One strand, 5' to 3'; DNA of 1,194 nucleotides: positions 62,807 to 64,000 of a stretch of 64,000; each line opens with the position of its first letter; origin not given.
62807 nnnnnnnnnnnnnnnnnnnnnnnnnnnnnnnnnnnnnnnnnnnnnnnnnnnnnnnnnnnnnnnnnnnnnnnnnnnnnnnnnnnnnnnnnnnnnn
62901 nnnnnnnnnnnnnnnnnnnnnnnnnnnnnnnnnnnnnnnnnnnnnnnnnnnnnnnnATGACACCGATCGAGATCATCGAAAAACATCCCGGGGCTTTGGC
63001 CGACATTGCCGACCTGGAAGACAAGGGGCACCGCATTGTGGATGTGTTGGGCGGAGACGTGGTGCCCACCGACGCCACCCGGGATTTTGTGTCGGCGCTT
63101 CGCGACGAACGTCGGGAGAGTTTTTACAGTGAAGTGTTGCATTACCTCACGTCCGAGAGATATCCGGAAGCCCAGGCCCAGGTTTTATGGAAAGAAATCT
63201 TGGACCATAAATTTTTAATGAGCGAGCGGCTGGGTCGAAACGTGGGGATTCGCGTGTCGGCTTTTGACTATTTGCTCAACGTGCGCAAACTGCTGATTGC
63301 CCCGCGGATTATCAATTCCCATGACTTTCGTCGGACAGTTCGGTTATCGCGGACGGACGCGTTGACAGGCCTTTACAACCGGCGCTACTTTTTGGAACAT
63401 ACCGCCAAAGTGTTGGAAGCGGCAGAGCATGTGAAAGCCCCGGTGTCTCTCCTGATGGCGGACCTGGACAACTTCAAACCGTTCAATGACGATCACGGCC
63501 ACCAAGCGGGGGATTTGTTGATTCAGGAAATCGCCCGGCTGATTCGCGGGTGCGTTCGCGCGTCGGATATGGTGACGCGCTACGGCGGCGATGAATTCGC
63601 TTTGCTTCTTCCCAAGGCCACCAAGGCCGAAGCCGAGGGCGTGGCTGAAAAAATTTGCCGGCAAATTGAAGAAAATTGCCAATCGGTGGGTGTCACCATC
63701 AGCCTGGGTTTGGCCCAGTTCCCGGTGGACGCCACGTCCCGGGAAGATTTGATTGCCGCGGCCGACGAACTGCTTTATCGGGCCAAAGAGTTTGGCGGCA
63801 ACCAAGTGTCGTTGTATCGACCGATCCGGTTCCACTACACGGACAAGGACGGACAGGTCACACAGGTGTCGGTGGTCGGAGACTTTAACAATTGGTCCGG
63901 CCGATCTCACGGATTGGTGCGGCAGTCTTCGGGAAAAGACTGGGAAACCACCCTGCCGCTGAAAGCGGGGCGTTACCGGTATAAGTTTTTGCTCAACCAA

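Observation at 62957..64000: Diguanylate cyclase fused to a glycogen-binding (CBM48-like) module, immediately downstream of nrdR-nrdJ-dcd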

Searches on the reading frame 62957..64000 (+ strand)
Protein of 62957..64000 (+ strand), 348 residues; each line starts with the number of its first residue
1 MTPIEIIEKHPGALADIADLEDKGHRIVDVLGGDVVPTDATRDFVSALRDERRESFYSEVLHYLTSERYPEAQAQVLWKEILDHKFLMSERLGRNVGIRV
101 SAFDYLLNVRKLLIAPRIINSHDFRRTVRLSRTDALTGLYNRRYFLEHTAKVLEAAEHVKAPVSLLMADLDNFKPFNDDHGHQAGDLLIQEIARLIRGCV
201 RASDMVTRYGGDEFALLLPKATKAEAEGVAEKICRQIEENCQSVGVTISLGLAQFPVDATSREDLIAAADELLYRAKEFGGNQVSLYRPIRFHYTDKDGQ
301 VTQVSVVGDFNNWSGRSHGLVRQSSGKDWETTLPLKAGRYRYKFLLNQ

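Call 4: search_protein_families(library=pfam, proteins=[window:62957-64000:+], max_evalue=1)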
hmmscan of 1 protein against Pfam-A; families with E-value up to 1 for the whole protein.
window:62957-64000:+ (348 aa): 8 families
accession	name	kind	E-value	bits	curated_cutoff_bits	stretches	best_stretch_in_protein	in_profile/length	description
PF00990.26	GGDEF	-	7.9e-43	146.5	23.8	1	133-283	3-161/161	Diguanylate cyclase, GGDEF domain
PF16561.11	AMPK1_CBM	-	6e-07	30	26.8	1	299-346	9-53/85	Glycogen recognition site of AMP-activated protein kinase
PF02922.24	CBM_48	-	1.6e-06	28.8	22.4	1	302-344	23-68/83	Carbohydrate-binding module 48 (Isoamylase N-terminal domain)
PF24898.2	GGDEF_GdpP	-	4.6e-05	24.1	30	1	169-287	2-119/126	Cyclic-di-AMP phosphodiesterase GdpP-like, GGDEF domain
PF13224.11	DUF4032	-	0.00011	22.6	23.8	1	54-108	107-161/163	Domain of unknown function (DUF4032)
PF17853.6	GGDEF_2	-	0.001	19.7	24.5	1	183-251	36-94/116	GGDEF-like domain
PF09821.14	AAA_assoc_C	-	0.048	14.7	27.6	1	27-64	26-63/119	C-terminal AAA-associated domain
PF13581.12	HATPase_c_2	-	0.18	12.3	27.4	1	252-317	19-81/127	Histidine kinase-like ATPase domain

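Call 5: search_protein_families(library=ncbifam, proteins=[window:62957-64000:+], max_evalue=1)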
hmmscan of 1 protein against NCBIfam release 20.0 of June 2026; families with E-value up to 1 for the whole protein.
window:62957-64000:+ (348 aa): 29 families (the best 25 are shown)
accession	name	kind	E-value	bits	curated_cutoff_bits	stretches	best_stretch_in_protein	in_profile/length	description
TIGR00254.1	GGDEF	domain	8e-45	152.5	37.4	1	130-285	4-165/168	diguanylate cyclase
NF007135.0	PRK09581.1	equivalog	2.8e-43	148.4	474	1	123-285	284-453/457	PleD family two-component system response regulator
NF038266.1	diguan_SiaD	equivalog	9.5e-39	133.3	290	1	129-283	92-251/252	biofilm regulation diguanylate cyclase SiaD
NF041606.1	dguan_cyc_DgcA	equivalog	4.3e-38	131.1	370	1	129-286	176-338/340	diguanylate cyclase DgcA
NF007423.1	PRK09966.1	equivalog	1.4e-37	129.5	325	1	131-277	239-390/390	diguanylate cyclase DgcN/YfiN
NF051473.1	DigCycDgcsShew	equivalog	2e-35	122.6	400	1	104-283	109-287/291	diguanylate cyclase DgcS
NF007298.0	PRK09776.1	equivalog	3e-35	121.4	1135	1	131-291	684-849/1111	diguanylate cyclase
NF007380.0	PRK09894.1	equivalog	5.8e-33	114.5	256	1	130-287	128-287/296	diguanylate cyclase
NF040885.1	diguan_DgcJ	equivalog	1e-30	107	500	1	122-278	329-487/493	diguanylate cyclase DgcJ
NF011955.1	PRK15426.1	equivalog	1.8e-29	102.3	408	1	133-285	400-559/564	cellulose biosynthesis regulator diguanylate cyclase DgcQ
NF047654.1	DiguCycDgcRLepto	equivalog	5.3e-29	101.1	500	1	115-284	119-293/295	diguanylate cyclase DgcR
NF045675.1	PhdiestaseDibA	equivalog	7.8e-29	100.5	980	1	129-287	201-364/623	phosphodiesterase DibA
NF007474.0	PRK10060.1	equivalog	2.7e-28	98.6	782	1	126-287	232-395/663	cyclic di-GMP phosphodiesterase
NF007599.0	PRK10245.1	equivalog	3e-23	81.9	402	1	124-284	203-367/371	diguanylate cyclase AdrA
NF047872.1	GGDEF_GdpS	equivalog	1e-22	80.9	400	1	132-290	188-352/355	GGDEF domain-containing protein GdpS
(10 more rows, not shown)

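Call 6: find_homologous_proteins(query=window:62957-64000:+)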
Query window:62957-64000:+ (348 aa): 5412 proteins with E <= 0.001 among 8000 candidates; the best 120 are listed.
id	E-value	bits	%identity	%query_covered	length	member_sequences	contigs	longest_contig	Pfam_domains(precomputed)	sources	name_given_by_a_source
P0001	8.7e-219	743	94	100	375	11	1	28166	PF02922.25,PF16561.12,PF00990.27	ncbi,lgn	-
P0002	5.5e-200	681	85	100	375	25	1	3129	PF02922.25,PF16561.12,PF00990.27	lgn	-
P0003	5.9e-200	681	85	99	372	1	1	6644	PF02922.25,PF16561.12,PF00990.27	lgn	-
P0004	2.4e-198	676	85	100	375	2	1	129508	PF02922.25,PF16561.12,PF00990.27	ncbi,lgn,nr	ncbi:MAG: diguanylate cyclase [Elusimicrobia bacterium]|nr:diguanylate cyclase [Elusimicrobiota bact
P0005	4.6e-197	672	84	100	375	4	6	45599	PF02922.25,PF16561.12,PF00990.27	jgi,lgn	jgi:diguanylate cyclase (GGDEF)-like protein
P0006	1.9e-173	594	77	96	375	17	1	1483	PF02922.25,PF16561.12,PF00990.27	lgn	-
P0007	9.3e-172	589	77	99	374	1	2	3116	PF02922.25,PF16561.12,PF00990.27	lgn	-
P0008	6.5e-168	576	74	98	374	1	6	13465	PF02922.25,PF16561.12,PF00990.27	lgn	-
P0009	6.6e-168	576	73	100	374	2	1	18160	PF02922.25,PF16561.12,PF00990.27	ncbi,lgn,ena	-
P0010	1.7e-167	575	73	96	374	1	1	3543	PF02922.25,PF16561.12,PF00990.27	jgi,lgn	jgi:diguanylate cyclase (GGDEF)-like protein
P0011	8.0e-164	563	72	97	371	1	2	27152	PF02922.25,PF16561.12,PF00990.27,PF17853.7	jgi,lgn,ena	-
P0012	1.5e-163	562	74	95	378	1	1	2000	PF02922.25,PF16561.12,PF00990.27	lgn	-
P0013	6.7e-158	543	85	83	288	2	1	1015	PF00990.27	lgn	-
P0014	3.0e-148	511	64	99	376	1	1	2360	PF02922.25,PF16561.12,PF00990.27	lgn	-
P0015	8.7e-148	510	64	99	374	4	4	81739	PF02922.25,PF13224.12,PF16561.12,PF00990.27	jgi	jgi:diguanylate cyclase (GGDEF)-like protein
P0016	8.3e-147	507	67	96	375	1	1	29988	PF02922.25,PF16561.12,PF00990.27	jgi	jgi:diguanylate cyclase (GGDEF)-like protein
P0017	2.9e-145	502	62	100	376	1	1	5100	PF02922.25,PF16561.12,PF00990.27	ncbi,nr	ncbi:MAG: diguanylate cyclase [Elusimicrobia bacterium]|nr:diguanylate cyclase [Elusimicrobiota bact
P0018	3.0e-144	498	63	99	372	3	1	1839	PF02922.25,PF13224.12,PF16561.12,PF00990.27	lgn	-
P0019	3.2e-144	498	64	97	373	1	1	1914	PF02922.25,PF16561.12,PF00990.27,PF17853.7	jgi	jgi:diguanylate cyclase (GGDEF)-like protein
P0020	1.0e-142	493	62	99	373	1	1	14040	PF02922.25,PF13224.12,PF16561.12,PF00990.27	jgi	jgi:diguanylate cyclase (GGDEF)-like protein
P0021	1.3e-142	493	62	99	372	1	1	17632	PF02922.25,PF16561.12,PF00990.27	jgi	jgi:diguanylate cyclase (GGDEF)-like protein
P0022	1.2e-141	490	63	98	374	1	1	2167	PF02922.25,PF16561.12,PF00990.27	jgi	jgi:diguanylate cyclase (GGDEF)-like protein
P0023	1.9e-141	489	64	96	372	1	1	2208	PF02922.25,PF16561.12,PF00990.27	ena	-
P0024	1.0e-140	487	62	99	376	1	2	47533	PF02922.25,PF16561.12,PF00990.27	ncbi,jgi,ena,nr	ncbi:MAG TPA: diguanylate cyclase [Elusimicrobiota bacterium]|nr:diguanylate cyclase [Elusimicrobiot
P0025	2.3e-140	486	63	99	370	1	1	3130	PF02922.25,PF13224.12,PF16561.12,PF00990.27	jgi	jgi:diguanylate cyclase (GGDEF)-like protein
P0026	1.6e-139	483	61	99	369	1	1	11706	PF02922.25,PF16561.12,PF00990.27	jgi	jgi:diguanylate cyclase (GGDEF)-like protein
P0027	4.1e-139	481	63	99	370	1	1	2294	PF02922.25,PF13224.12,PF16561.12,PF00990.27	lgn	-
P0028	1.8e-138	479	63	99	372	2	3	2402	PF02922.25,PF16561.12,PF00990.27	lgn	-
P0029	2.6e-138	479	61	99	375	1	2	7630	PF02922.25,PF13224.12,PF16561.12,PF00990.27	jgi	jgi:diguanylate cyclase (GGDEF)-like protein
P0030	4.2e-138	478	63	97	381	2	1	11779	PF02922.25,PF16561.12,PF00990.27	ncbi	ncbi:MAG: diguanylate cyclase [Elusimicrobiota bacterium]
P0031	1.3e-136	473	62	99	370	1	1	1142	PF02922.25,PF13224.12,PF16561.12,PF00990.27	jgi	jgi:diguanylate cyclase (GGDEF)-like protein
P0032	1.9e-136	473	62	99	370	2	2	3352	PF02922.25,PF13224.12,PF16561.12,PF00990.27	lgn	-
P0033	1.8e-135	469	62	96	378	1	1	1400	PF02922.25,PF16561.12,PF00990.27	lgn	-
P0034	3.7e-135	468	59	97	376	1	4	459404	PF02922.25,PF16561.12,PF00990.27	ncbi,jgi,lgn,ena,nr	ncbi:MAG TPA: diguanylate cyclase [Elusimicrobiota bacterium]|nr:diguanylate cyclase [Elusimicrobiot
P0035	3.1e-132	459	60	99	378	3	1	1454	PF13224.12,PF16561.12,PF00990.27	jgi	jgi:diguanylate cyclase (GGDEF)-like protein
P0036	2.6e-130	452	60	97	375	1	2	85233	PF02922.25,PF16561.12,PF00990.27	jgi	-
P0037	5.1e-113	396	80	63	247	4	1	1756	PF02922.25,PF16561.12,PF00990.27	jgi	jgi:diguanylate cyclase (GGDEF)-like protein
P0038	3.3e-110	386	53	99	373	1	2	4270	PF02922.25,PF16561.12,PF00990.27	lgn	-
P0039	5.9e-97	343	47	95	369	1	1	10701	PF16561.12,PF00990.27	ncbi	-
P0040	6.2e-96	339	46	93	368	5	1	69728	PF02922.25,PF16561.12,PF00990.27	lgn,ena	-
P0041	3.8e-94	334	45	97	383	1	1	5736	PF16561.12,PF00990.27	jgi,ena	-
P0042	2.1e-93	331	45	95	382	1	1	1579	PF16561.12,PF00990.27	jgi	jgi:diguanylate cyclase (GGDEF)-like protein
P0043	2.8e-93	331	45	95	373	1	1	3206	PF13224.12,PF16561.12,PF00990.27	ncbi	ncbi:MAG: DUF4032 domain-containing protein [Elusimicrobiota bacterium]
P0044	1.3e-84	302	46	92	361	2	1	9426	PF16561.12,PF24898.3,PF00990.27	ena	-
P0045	1.6e-77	279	43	95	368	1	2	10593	PF16561.12,PF00990.27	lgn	-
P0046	1.7e-75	272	41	95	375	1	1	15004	PF16561.12,PF00990.27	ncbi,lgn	ncbi:MAG: diguanylate cyclase [Endomicrobiia bacterium]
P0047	1.1e-74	270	40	95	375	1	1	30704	PF16561.12,PF00990.27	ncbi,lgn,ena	-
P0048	6.8e-74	267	41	95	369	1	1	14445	PF02922.25,PF16561.12,PF00990.27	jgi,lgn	jgi:diguanylate cyclase (GGDEF)-like protein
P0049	5.6e-73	264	40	100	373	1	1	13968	PF16561.12,PF00990.27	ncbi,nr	ncbi:MAG: diguanylate cyclase [Endomicrobia bacterium]|nr:diguanylate cyclase [Endomicrobiia bacteri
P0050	9.6e-73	263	40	95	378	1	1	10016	PF16561.12,PF00990.27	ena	-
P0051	9.6e-73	263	40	95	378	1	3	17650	PF16561.12,PF00990.27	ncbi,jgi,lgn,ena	-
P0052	9.6e-73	263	40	95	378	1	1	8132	PF16561.12,PF00990.27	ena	-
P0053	1.9e-72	262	40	95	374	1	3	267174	PF16561.12,PF00990.27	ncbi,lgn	ncbi:MAG: diguanylate cyclase [Endomicrobiia bacterium]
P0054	2.1e-72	262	40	95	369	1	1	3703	PF02922.25,PF16561.12,PF00990.27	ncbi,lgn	ncbi:MAG: diguanylate cyclase [Endomicrobiia bacterium]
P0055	2.7e-72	262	40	95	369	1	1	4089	PF02922.25,PF16561.12,PF00990.27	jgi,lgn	jgi:diguanylate cyclase (GGDEF)-like protein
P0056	3.0e-72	262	39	95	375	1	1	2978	PF16561.12,PF00990.27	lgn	-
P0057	3.5e-72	261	39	95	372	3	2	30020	PF13224.12,PF16561.12,PF00990.27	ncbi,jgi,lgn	-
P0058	4.5e-72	261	40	95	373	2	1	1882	PF02922.25,PF16561.12,PF00990.27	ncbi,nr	ncbi:MAG: diguanylate cyclase [Endomicrobia bacterium]|nr:diguanylate cyclase [Endomicrobiia bacteri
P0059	6.5e-72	260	40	93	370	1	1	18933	PF13224.12,PF16561.12,PF00990.27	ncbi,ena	-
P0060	1.0e-71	260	38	100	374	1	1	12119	PF16561.12,PF00990.27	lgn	-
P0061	1.8e-71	259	40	93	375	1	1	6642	PF16561.12,PF00990.27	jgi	-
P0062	2.0e-71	259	39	95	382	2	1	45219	PF16561.12,PF00990.27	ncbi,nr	ncbi:MAG: diguanylate cyclase [Elusimicrobiota bacterium]|nr:diguanylate cyclase [Endomicrobiia bact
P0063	2.3e-71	259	40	95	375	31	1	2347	PF16561.12,PF00990.27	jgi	-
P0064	2.4e-71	259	40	95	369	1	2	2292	PF02922.25,PF16561.12,PF00990.27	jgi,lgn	-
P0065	1.2e-70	256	40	95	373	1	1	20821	PF16561.12,PF00990.27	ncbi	-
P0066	1.2e-70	256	39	95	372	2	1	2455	PF13224.12,PF16561.12,PF00990.27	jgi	jgi:diguanylate cyclase (GGDEF)-like protein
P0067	3.2e-69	252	41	95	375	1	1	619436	PF13224.12,PF16561.12,PF00990.27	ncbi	-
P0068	8.1e-69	250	38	95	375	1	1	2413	PF16561.12,PF00990.27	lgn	-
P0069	9.6e-69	250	40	95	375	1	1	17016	PF13224.12,PF16561.12,PF00990.27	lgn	-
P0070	1.6e-68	249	39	95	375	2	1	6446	PF16561.12,PF00990.27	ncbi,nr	ncbi:MAG: diguanylate cyclase [Endomicrobia bacterium]|nr:diguanylate cyclase [Endomicrobiia bacteri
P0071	1.7e-68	249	39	95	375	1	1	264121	PF16561.12,PF00990.27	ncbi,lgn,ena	-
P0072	4.0e-68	248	38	95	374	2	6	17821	PF16561.12,PF00990.27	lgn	-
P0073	3.5e-67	245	41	93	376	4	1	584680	PF16561.12,PF00990.27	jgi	jgi:diguanylate cyclase (GGDEF)-like protein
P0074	7.5e-67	244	39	96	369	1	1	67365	PF02922.25,PF16561.12,PF00990.27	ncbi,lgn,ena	-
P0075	4.4e-65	238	40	97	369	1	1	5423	PF16561.12,PF00990.27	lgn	-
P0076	4.8e-62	228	41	84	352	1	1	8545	PF02922.25,PF16561.12,PF00990.27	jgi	jgi:diguanylate cyclase (GGDEF)-like protein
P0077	5.5e-60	221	38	95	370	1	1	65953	PF16561.12,PF00990.27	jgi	jgi:diguanylate cyclase (GGDEF)-like protein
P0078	9.4e-59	217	40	74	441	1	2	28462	PF07238.20,PF00990.27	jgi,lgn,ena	-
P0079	3.8e-58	215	41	77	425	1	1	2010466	PF07238.20,PF00990.27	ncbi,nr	ncbi:MAG: diguanylate cyclase [Planctomycetota bacterium]|nr:diguanylate cyclase [Planctomycetota ba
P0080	9.1e-57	211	40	76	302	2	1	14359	PF13224.12,PF00990.27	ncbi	-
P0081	9.2e-57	211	46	67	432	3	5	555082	PF07238.20,PF00990.27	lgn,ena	-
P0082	4.9e-56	208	44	68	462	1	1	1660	PF07238.20,PF00990.27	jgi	jgi:diguanylate cyclase (GGDEF)-like protein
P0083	1.6e-55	207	43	75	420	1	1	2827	PF07238.20,PF13224.12,PF00990.27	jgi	jgi:diguanylate cyclase (GGDEF)-like protein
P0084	9.3e-55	204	43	76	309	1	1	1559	PF22335.2,PF00990.27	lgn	-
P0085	2.0e-54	203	41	77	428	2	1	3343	PF07238.20,PF00990.27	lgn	-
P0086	1.1e-53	201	42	75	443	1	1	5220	PF07238.20,PF00990.27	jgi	jgi:diguanylate cyclase (GGDEF)-like protein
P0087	1.5e-53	200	42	74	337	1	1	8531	PF13224.12,PF00990.27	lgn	-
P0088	1.7e-53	200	41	74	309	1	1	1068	PF00990.27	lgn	-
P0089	2.1e-53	200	42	74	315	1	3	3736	PF00990.27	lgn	-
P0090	5.2e-52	195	45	61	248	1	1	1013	PF16561.12,PF00990.27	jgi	-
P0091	6.1e-52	195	44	67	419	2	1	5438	PF07238.20,PF00990.27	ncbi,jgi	-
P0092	3.5e-50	189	39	77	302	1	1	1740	PF00990.27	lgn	-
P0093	4.2e-49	186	45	61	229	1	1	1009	PF00990.27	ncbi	ncbi:MAG: GGDEF domain-containing protein, partial [bacterium]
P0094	6.3e-49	185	43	68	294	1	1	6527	PF00990.27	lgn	-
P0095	1.4e-47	181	44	67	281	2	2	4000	PF00990.27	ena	-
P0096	8.9e-47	178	39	70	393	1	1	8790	PF07238.20,PF00990.27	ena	-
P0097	9.8e-47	178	35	78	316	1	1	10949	PF00990.27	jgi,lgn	jgi:diguanylate cyclase (GGDEF)-like protein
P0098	2.3e-46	177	40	67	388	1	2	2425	PF07238.20,PF00990.27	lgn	-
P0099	5.7e-46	175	40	67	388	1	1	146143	PF07238.20,PF00990.27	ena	-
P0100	6.2e-46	175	41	67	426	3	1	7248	PF07238.20,PF24898.3,PF00990.27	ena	-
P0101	1.7e-45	174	41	67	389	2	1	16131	PF07238.20,PF00990.27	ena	-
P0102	2.0e-45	173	40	67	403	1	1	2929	PF07238.20,PF00990.27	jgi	jgi:diguanylate cyclase (GGDEF)-like protein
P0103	1.1e-44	171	42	63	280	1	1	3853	PF00990.27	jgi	-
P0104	4.3e-43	166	39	69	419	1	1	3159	PF07238.20,PF00990.27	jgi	-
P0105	4.7e-43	166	37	74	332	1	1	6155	PF00990.27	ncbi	-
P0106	7.0e-43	165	39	44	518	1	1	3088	PF22335.2,PF00990.27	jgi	jgi:diguanylate cyclase (GGDEF)-like protein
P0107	1.0e-42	165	36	66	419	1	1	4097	PF00990.27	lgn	-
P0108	2.0e-42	164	40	64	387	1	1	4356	PF07238.20,PF00990.27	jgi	-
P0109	3.8e-42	163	40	64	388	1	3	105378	PF07238.20,PF00990.27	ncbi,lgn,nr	ncbi:MAG: diguanylate cyclase [Humidesulfovibrio sp.]|nr:diguanylate cyclase [Humidesulfovibrio sp.]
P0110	1.2e-41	161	40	64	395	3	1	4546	PF07238.20,PF00990.27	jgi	-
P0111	1.3e-41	161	37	68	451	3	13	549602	PF00990.27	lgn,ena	-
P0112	1.3e-41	161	47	48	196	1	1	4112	PF02922.25,PF16561.12,PF00990.27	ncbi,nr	ncbi:MAG: diguanylate cyclase, partial [Elusimicrobiota bacterium]|nr:diguanylate cyclase [Elusimicr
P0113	1.6e-41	161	46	52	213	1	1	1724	PF16561.12,PF00990.27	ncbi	-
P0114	4.4e-41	159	40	64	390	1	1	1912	PF07238.20,PF00990.27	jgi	jgi:diguanylate cyclase (GGDEF)-like protein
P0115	1.7e-40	157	42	64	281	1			PF00990.27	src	-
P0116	2.0e-40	157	44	64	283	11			PF00990.27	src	-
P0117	2.2e-40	157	44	64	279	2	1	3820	PF00990.27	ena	-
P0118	2.2e-40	157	40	66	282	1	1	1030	PF00990.27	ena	-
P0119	2.3e-40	157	40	64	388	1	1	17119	PF07238.20,PF00990.27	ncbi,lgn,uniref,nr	ncbi:MAG TPA: diguanylate cyclase [Humidesulfovibrio sp.]|uniref:diguanylate cyclase n=1 Tax=Humides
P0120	2.9e-40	156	42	64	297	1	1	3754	PF00990.27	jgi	jgi:diguanylate cyclase (GGDEF)-like protein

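Call 10: find_encoding_contigs(protein=P0001, flank=10000, max_places=3)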
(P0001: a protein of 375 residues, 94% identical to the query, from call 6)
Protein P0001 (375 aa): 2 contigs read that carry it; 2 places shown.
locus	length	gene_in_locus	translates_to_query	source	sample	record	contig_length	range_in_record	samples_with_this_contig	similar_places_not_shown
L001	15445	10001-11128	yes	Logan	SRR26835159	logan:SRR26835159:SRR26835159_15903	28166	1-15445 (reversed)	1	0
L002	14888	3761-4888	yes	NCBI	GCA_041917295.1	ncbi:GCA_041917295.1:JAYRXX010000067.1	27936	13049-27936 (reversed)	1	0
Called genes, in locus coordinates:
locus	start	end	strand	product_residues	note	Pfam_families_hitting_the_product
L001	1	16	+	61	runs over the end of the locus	-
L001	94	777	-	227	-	PF01895:PhoU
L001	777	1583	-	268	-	PF00005:ABC_tran, PF02463:SMC_N (faint), PF13304:AAA_21 (faint)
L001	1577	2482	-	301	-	PF00528:BPD_transp_1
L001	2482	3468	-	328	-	PF00528:BPD_transp_1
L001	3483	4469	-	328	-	PF12849:PBP_like_2, PF12727:PBP_like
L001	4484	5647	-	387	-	PF13609:Porin_4 (weak), PF16930:Porin_5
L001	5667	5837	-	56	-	-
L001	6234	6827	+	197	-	PF22811:Zn_ribbon_NrdR, PF03477:ATP-cone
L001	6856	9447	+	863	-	PF00317:Ribonuc_red_lgN, PF02867:Ribonuc_red_lgC, PF12637:TSCPD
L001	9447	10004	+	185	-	PF22769:DCD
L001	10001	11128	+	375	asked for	PF00990:GGDEF, PF16561:AMPK1_CBM, PF02922:CBM_48 (weak)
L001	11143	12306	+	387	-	PF00478:IMPDH, PF03060:NMO (faint), PF01070:FMN_dh, PF05690:ThiG (faint)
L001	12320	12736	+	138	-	PF22091:DUF6941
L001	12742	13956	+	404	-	PF01555:N6_N4_Mtase, PF01170:UPF0020 (faint)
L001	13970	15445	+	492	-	?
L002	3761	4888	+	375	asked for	PF00990:GGDEF, PF16561:AMPK1_CBM, PF02922:CBM_48 (weak)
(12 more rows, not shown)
